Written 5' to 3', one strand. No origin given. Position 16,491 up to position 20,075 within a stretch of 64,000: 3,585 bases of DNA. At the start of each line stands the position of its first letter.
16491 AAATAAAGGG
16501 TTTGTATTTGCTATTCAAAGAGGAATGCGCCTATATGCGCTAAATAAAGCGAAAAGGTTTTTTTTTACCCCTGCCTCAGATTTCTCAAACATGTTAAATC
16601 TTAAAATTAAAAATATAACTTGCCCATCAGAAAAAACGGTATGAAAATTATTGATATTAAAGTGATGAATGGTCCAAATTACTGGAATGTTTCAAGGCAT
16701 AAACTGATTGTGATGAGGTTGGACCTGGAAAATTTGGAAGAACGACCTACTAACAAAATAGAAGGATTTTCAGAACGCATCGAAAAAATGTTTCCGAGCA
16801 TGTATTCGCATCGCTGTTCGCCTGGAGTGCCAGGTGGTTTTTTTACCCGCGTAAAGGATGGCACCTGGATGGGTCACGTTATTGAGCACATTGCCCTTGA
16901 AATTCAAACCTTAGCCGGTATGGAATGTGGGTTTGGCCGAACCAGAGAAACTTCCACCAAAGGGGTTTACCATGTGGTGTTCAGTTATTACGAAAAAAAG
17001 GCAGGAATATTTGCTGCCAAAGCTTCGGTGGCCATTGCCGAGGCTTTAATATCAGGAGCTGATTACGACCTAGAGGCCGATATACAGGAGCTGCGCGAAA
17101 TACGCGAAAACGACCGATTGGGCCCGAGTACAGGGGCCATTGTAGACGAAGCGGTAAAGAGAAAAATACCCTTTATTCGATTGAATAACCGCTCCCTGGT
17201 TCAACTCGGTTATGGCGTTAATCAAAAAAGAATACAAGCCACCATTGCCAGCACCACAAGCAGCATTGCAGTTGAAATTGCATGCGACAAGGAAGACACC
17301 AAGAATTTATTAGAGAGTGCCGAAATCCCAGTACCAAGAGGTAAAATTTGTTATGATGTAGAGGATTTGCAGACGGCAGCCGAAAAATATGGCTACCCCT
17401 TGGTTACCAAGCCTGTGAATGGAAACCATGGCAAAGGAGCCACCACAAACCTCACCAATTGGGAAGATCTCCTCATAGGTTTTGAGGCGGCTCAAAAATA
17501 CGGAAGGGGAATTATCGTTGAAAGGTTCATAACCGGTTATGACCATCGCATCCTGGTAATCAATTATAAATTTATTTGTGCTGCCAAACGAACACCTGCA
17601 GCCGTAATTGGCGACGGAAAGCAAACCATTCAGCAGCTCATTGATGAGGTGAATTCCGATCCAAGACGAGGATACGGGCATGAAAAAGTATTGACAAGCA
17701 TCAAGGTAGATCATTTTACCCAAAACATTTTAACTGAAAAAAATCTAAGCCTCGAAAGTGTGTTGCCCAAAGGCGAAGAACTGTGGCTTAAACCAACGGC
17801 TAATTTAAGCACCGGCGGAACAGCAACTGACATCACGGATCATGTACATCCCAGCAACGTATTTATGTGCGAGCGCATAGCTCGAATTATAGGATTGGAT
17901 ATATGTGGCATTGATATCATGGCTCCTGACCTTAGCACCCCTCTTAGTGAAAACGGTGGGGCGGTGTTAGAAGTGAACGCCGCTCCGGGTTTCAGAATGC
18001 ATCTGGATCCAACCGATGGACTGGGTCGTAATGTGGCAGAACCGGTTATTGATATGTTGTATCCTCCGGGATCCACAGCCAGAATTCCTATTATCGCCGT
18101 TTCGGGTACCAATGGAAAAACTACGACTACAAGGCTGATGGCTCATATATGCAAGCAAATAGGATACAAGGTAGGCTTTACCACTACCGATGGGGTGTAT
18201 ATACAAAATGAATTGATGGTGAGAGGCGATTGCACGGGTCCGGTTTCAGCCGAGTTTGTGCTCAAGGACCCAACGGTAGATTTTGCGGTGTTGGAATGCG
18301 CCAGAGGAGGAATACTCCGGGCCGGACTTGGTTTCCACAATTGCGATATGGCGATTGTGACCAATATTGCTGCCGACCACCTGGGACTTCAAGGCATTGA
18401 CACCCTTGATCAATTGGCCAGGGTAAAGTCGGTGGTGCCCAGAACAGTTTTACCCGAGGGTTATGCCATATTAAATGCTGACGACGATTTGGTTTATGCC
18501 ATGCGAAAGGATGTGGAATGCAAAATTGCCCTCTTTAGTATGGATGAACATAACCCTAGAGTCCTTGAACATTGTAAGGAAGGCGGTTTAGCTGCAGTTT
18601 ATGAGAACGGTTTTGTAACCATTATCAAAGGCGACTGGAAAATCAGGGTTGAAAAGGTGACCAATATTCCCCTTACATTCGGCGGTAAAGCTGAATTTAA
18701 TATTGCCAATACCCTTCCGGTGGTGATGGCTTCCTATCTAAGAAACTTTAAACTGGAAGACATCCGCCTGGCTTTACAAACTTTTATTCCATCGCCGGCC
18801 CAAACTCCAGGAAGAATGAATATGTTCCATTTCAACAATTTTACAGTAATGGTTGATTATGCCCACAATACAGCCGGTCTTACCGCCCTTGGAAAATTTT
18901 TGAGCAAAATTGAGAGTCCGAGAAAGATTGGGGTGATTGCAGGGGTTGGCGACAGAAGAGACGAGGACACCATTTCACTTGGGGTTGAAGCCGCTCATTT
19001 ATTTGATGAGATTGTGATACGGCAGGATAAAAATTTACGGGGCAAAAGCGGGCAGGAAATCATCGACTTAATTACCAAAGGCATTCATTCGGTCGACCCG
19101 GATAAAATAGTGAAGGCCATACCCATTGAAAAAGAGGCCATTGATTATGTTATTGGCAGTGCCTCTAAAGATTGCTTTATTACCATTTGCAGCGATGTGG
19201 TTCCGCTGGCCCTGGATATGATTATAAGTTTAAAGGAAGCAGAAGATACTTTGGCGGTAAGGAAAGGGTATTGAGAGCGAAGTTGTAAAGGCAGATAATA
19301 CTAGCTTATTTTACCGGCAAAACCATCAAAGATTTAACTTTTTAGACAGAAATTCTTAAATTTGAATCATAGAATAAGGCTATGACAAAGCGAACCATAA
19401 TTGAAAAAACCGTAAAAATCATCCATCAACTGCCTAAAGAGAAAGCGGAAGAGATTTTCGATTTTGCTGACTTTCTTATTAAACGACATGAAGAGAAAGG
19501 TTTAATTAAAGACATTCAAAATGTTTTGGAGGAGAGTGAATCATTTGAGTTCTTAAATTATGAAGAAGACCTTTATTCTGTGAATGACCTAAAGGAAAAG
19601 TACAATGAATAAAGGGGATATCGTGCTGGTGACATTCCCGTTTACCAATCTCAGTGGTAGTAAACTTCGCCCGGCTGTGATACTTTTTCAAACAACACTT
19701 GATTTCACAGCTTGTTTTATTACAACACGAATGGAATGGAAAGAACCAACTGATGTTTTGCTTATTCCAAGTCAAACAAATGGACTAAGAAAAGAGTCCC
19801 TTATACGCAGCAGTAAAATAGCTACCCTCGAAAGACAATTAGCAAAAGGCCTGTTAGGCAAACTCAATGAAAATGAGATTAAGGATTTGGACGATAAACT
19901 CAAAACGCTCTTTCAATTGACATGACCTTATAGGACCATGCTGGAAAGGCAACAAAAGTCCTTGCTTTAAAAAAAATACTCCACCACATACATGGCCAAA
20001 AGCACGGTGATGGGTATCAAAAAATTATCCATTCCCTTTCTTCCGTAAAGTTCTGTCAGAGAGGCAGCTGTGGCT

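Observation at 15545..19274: Divergent cphB-cphA pair: complete cyanophycin synthesis and degradation module in a non-cyanobacterial Bacteroidota genome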

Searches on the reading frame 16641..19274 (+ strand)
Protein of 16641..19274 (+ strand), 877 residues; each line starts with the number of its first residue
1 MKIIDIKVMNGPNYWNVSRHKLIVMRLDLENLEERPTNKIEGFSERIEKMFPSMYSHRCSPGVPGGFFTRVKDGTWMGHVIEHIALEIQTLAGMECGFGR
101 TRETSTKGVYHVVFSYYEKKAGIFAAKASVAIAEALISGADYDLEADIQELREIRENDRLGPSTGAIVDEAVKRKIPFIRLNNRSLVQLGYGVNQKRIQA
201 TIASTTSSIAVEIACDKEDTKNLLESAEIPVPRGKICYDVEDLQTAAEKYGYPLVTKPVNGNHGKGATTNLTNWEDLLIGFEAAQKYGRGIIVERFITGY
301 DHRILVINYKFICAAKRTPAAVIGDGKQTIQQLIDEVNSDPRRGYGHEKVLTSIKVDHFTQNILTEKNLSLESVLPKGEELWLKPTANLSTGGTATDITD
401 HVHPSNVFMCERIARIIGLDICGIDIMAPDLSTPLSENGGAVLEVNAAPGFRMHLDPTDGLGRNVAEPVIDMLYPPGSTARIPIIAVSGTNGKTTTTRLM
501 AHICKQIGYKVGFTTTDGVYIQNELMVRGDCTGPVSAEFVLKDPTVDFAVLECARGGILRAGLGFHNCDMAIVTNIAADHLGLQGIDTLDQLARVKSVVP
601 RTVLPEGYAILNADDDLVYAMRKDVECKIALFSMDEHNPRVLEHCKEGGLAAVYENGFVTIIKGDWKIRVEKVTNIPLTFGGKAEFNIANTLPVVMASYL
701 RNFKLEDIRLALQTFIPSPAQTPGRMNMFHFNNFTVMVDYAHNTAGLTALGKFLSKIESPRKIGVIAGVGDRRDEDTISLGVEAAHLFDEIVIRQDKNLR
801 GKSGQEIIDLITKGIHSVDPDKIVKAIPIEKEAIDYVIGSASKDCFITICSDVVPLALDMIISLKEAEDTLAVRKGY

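Call 3: search_protein_families(library=ncbifam, proteins=[window:16641-19274:+])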
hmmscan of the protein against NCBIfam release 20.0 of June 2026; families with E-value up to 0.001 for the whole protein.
window:16641-19274:+ (877 aa): 47 families (the best 25 are shown)
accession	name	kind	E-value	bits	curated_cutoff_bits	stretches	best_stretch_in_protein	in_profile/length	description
TIGR02068.2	cya_phycin_syn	equivalog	0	1249.9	850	1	2-862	1-859/862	cyanophycin synthetase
NF010623.0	PRK14016.1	subfamily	0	1154.4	877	1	1-868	1-867/871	cyanophycin synthetase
NF002688.0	PRK02471.1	equivalog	2.5e-55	188.2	425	1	158-475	429-753/756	bifunctional glutamate--cysteine ligase GshA/glutathione synthetase GshB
TIGR03103.1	trio_acet_GNAT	equivalog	1.6e-51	175.5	569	1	157-476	237-543/547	N-acetylglutaminylglutamine synthetase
NF001126.0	PRK00139.1-4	equivalog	1.1e-38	133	373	1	478-849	100-454/486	UDP-N-acetylmuramoyl-L-alanyl-D-glutamate--2,6-diaminopimelate ligase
TIGR01435.1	glu_cys_lig_rel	equivalog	1.6e-34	119.2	656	1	199-474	452-719/719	bifunctional glutamate--cysteine ligase/glutathione synthetase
TIGR01085.1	murE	subfamily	5.6e-34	117.9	257.3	1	479-847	82-441/472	UDP-N-acetylmuramyl-tripeptide synthetase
NF008896.0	PRK11929.1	equivalog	9.5e-29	99.8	1023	1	480-838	110-459/965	bifunctional UDP-N-acetylmuramoyl-L-alanyl-D-glutamate--2,6-diaminopimelate ligase MurE/UDP-N-acetylmuramoyl-tripeptide--D-alanyl-D-alanine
NF001124.0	PRK00139.1-2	equivalog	2.1e-28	99.4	476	1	467-848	97-463/500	UDP-N-acetylmuramoyl-L-alanyl-D-glutamate--2,6-diaminopimelate ligase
NF001123.0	PRK00139.1-1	equivalog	3e-27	95.5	586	1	479-849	104-461/493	UDP-N-acetylmuramoyl-L-alanyl-D-glutamate--2,6-diaminopimelate ligase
NF053645.1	pMurC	equivalog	2.6e-22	79.2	560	2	482-640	102-251/492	pseudomurein biosynthesis peptide ligase pMurC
NF053648.1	pMurE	equivalog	1.1e-20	73.8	600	1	485-809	101-399/464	pseudomurein biosynthesis peptide ligase pMurE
NF010628.0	PRK14022.1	equivalog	4.1e-20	72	536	1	481-838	110-451/483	UDP-N-acetylmuramoyl-L-alanyl-D-glutamate--L-lysine ligase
TIGR00768.1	rimK_fam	subfamily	1.5e-17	63.8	143.4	2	207-318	78-194/276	RimK family alpha-L-glutamate ligase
TIGR01143.1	murF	subfamily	1.1e-14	54.3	288.6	1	481-842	73-406/418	UDP-N-acetylmuramoyl-tripeptide--D-alanyl-D-alanine ligase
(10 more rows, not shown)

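Call 4: search_protein_families(library=pfam, proteins=[window:16641-19274:+])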
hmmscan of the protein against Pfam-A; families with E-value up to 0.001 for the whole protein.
window:16641-19274:+ (877 aa): 7 families
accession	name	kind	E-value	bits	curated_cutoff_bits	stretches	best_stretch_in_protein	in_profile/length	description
PF18921.5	Cyanophycin_syn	-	1e-44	151.6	27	1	25-137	2-114/115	Cyanophycin synthase-like N-terminal domain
PF08245.18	Mur_ligase_M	-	1.9e-20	74.1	24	1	487-695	1-197/200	Mur ligase middle domain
PF02875.26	Mur_ligase_C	-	1.3e-12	49.1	28.4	1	724-849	1-123/127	Mur ligase, glutamate ligase domain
PF08443.16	RimK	-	5.6e-09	36.3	21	1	215-318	2-106/188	RimK-like ATP-grasp domain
PF02786.22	CPSase_L_D2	-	1.5e-06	28.4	19.8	1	216-302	1-94/211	Carbamoyl-phosphate synthase L chain, ATP binding domain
PF02222.28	ATP-grasp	-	5.8e-05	23.3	27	1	223-298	2-77/179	ATP-grasp domain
PF07478.18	Dala_Dala_lig_C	-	0.00018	21.5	24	0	243-308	28-92/204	D-ala D-ala ligase C-terminus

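Call 5: search_solved_structures(query=window:16641-19274:+, show_alignments=2, max_evalue=1e-20)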
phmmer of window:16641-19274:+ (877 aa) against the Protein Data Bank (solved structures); distinct sequences matched with E-value up to 1e-20: 9.
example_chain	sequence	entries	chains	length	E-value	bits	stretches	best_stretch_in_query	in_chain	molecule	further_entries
7lg5_A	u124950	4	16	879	9.5e-295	983.5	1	1-861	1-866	Cyanophycin synthase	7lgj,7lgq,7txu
7txv_A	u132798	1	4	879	2.2e-294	982.2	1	1-861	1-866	Cyanophycin synthase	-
7wac_A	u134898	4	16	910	2.3e-290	968.9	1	1-817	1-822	Cyanophycin synthase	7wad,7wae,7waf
7lgm_A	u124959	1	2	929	8.4e-186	623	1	2-853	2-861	Cyanophycin synthase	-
7lgn_A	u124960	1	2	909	9.8e-179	599.7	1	61-865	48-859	Cyanophycin synthase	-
7ta5_A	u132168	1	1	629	1.5e-68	235.1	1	155-573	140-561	Glutathione synthase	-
8fxh_A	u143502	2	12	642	5.2e-61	210.2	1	135-574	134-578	RimK domain-containing protein ATP-grasp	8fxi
3ln7_A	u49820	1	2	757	8.2e-34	120.2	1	158-475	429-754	Glutathione biosynthesis bifunctional protein gshAB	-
3ln6_A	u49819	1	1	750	4.5e-30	107.9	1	210-475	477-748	Glutathione biosynthesis bifunctional protein gshAB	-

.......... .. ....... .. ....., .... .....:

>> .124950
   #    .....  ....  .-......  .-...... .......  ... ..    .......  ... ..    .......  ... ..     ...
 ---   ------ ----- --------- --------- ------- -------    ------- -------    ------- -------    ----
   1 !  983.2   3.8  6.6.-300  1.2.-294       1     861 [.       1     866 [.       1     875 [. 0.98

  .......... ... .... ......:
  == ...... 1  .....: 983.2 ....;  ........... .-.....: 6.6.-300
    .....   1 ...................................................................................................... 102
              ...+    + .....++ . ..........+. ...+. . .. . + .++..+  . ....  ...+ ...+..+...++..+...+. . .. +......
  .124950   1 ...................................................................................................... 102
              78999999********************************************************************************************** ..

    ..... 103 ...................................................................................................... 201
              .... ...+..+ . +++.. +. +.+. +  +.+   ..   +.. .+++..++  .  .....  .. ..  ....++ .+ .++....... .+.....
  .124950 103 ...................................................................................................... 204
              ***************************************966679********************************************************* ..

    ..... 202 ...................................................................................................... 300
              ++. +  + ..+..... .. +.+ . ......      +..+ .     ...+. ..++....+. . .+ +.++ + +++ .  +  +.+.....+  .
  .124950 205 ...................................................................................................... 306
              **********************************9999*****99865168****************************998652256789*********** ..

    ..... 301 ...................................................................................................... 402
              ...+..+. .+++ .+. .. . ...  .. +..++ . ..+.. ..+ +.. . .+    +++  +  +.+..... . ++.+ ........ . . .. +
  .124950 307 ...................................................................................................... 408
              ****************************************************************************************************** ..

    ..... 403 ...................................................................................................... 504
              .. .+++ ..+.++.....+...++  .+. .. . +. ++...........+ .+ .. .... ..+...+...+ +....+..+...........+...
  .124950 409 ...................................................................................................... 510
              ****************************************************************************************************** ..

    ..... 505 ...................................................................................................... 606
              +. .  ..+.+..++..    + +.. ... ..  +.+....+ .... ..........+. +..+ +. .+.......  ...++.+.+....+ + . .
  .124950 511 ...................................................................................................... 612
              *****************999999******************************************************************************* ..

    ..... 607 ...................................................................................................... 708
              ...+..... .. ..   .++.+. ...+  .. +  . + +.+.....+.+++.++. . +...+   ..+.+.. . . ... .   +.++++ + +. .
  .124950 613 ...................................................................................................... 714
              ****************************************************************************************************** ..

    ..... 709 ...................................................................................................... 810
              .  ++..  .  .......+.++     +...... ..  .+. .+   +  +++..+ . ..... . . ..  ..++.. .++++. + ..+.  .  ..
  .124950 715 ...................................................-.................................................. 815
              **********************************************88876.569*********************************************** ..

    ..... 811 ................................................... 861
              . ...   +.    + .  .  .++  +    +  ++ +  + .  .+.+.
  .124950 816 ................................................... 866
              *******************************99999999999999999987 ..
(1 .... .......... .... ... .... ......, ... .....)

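Call 7: find_related_loci(query=window:16641-19274:+, collection=genome_contigs, flank=8000)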
Query window:16641-19274:+ (877 aa) in genome_contigs; peptide patterns used: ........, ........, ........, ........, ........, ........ (x = any residue, [..] = any of these).
600 stretches matched a pattern (row limit reached: there are more); 595 encode a relative of the query (tblastn E <= 1e-3); the best 80 are kept; 80 distinct loci.
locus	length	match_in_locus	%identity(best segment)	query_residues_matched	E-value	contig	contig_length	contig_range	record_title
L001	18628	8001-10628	77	1-876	0e+0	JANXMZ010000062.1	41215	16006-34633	MAG: Bacteroidetes bacterium isolate 338R_concoct_99_sub 338R_k141_1288807, whole genome shotgun sequence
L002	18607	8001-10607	76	1-869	0e+0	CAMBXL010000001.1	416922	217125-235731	MAG: Chitinophaga pinensis isolate GE-03apr19-118 genome assembly, contig: GE-03apr19-C2, whole genome shotgun sequence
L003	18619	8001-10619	74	1-873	0e+0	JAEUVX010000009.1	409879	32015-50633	MAG: Flavipsychrobacter sp. isolate new MAG-392 k141_3096828, whole genome shotgun sequence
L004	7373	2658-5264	76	1-869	0e+0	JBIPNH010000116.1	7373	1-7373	MAG: Bacteroidia bacterium isolate ME2018-05-07_3300042481_group8_bin7 Rohwer_bin1035_scaffold_1879_c1, whole genome sho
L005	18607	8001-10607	76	1-869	0e+0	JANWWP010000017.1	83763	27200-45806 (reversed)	MAG: Flavobacteriales bacterium isolate SKYG25 k141_639658, whole genome shotgun sequence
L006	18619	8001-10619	75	1-873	0e+0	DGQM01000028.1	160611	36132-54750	MAG TPA_asm: Bacteroidetes bacterium UBA4414 UBA4414_contig_324, whole genome shotgun sequence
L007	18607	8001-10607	74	1-869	0e+0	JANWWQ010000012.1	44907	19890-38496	MAG: Flavobacteriales bacterium isolate SKYG26 NODE_12_length_44907_cov_20.260071, whole genome shotgun sequence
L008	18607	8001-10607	75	1-869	0e+0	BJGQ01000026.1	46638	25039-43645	Bacteroidota bacterium LBMAG_Bacteroidetes_hypo.bin2 DNA, sequence26, whole genome shotgun sequence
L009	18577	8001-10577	75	1-859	0e+0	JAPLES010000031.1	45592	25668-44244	MAG: Bacteroidetes bacterium isolate LacPavin_0818_WC40_MAG_40_11 LacPavin_0818_WC40_scaffold_1100461, whole genome shot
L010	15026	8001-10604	74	1-869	0e+0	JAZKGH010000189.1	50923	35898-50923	MAG: Bacteroidota bacterium isolate DC_RB_04_SPN110320-bin039_1 DCRB04SPN_B039_1_000000000189, whole genome shotgun sequ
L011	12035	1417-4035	74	1-873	0e+0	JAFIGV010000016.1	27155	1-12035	MAG: Flavipsychrobacter sp. isolate HJP_bin8 k141_151112, whole genome shotgun sequence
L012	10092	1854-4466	74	1-871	0e+0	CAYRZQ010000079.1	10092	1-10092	MAG TPA_asm: uncultured Comamonadaceae bacterium isolate binchicken_co214_81 genome assembly, contig: NODE_8215_length_1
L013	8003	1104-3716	74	1-871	0e+0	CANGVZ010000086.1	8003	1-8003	MAG: Flavobacteriales bacterium isolate RE-15aug16-25 genome assembly, contig: RE-15aug16-C16250, whole genome shotgun s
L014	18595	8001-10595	75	1-865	0e+0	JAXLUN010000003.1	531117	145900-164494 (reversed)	MAG: Chitinophagales bacterium isolate STL-BAC31 C1.111.fa-3, whole genome shotgun sequence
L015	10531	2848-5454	73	1-869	0e+0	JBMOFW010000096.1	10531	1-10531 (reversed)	MAG: Flavobacteriales bacterium isolate Deming_bin.264 contig19292, whole genome shotgun sequence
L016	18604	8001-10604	74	1-869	0e+0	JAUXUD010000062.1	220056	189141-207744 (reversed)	MAG: Bacteroidota bacterium isolate C13_metabat.bin.6 C13_k141_25606, whole genome shotgun sequence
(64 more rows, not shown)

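Call 17: search_protein_families(library=pfam, proteins=[L016:5927-6865:+], max_evalue=0.0001)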
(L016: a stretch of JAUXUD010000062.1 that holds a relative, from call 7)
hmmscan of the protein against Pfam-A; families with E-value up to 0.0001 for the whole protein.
L016:5927-6865:+ (312 aa): 1 family
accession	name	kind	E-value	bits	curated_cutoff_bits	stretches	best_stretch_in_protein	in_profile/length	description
PF01112.23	Asparaginase_2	-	1.3e-113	379.7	27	1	5-307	2-305/309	Asparaginase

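Call 21: search_protein_families(library=ncbifam, proteins=[L016:5927-6865:+], max_evalue=0.001)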
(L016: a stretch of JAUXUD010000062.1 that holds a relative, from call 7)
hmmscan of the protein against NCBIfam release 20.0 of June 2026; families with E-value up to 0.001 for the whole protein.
L016:5927-6865:+ (312 aa): 1 family
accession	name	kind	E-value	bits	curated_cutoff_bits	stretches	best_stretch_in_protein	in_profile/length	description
NF007589.0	PRK10226.1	equivalog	2.8e-114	381.3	567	1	1-311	1-311/321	beta-aspartyl-peptidase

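Call 22: find_encoding_contigs(protein=window:16641-19274:+, flank=10000, max_places=5)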
Protein window:16641-19274:+ (877 aa): no gene with exactly this product is on record in the collection.

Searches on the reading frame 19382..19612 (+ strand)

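Call 3: search_protein_families(library=ncbifam, proteins=[window:19382-19612:+])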
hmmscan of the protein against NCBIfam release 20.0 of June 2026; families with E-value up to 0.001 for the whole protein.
window:19382-19612:+ (76 aa): 1 family
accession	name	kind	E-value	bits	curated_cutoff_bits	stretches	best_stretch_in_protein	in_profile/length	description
NF050009.1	TA_VapB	equivalog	0.00064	20.2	60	1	12-40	3-31/65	type II toxin-antitoxin system VapB family antitoxin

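Call 4: search_protein_families(library=pfam, proteins=[window:19382-19612:+])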
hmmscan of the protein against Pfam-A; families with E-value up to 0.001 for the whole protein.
window:19382-19612:+ (76 aa): 0 families

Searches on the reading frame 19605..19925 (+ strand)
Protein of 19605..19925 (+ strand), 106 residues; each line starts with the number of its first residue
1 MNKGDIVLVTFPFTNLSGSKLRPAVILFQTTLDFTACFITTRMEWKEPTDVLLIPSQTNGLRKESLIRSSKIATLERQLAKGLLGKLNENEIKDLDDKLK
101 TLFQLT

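Call 3: search_protein_families(library=ncbifam, proteins=[window:19605-19925:+])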
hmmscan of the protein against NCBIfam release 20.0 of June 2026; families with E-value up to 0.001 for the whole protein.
window:19605-19925:+ (106 aa): 0 families

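Call 4: search_protein_families(library=pfam, proteins=[window:19605-19925:+])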
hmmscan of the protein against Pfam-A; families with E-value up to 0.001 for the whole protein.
window:19605-19925:+ (106 aa): 1 family
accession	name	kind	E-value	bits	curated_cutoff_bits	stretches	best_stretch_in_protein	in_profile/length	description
PF02452.23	PemK_toxin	-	1.9e-13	51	23.1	1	3-103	2-109/109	PemK-like, MazF-like toxin of type II toxin-antitoxin system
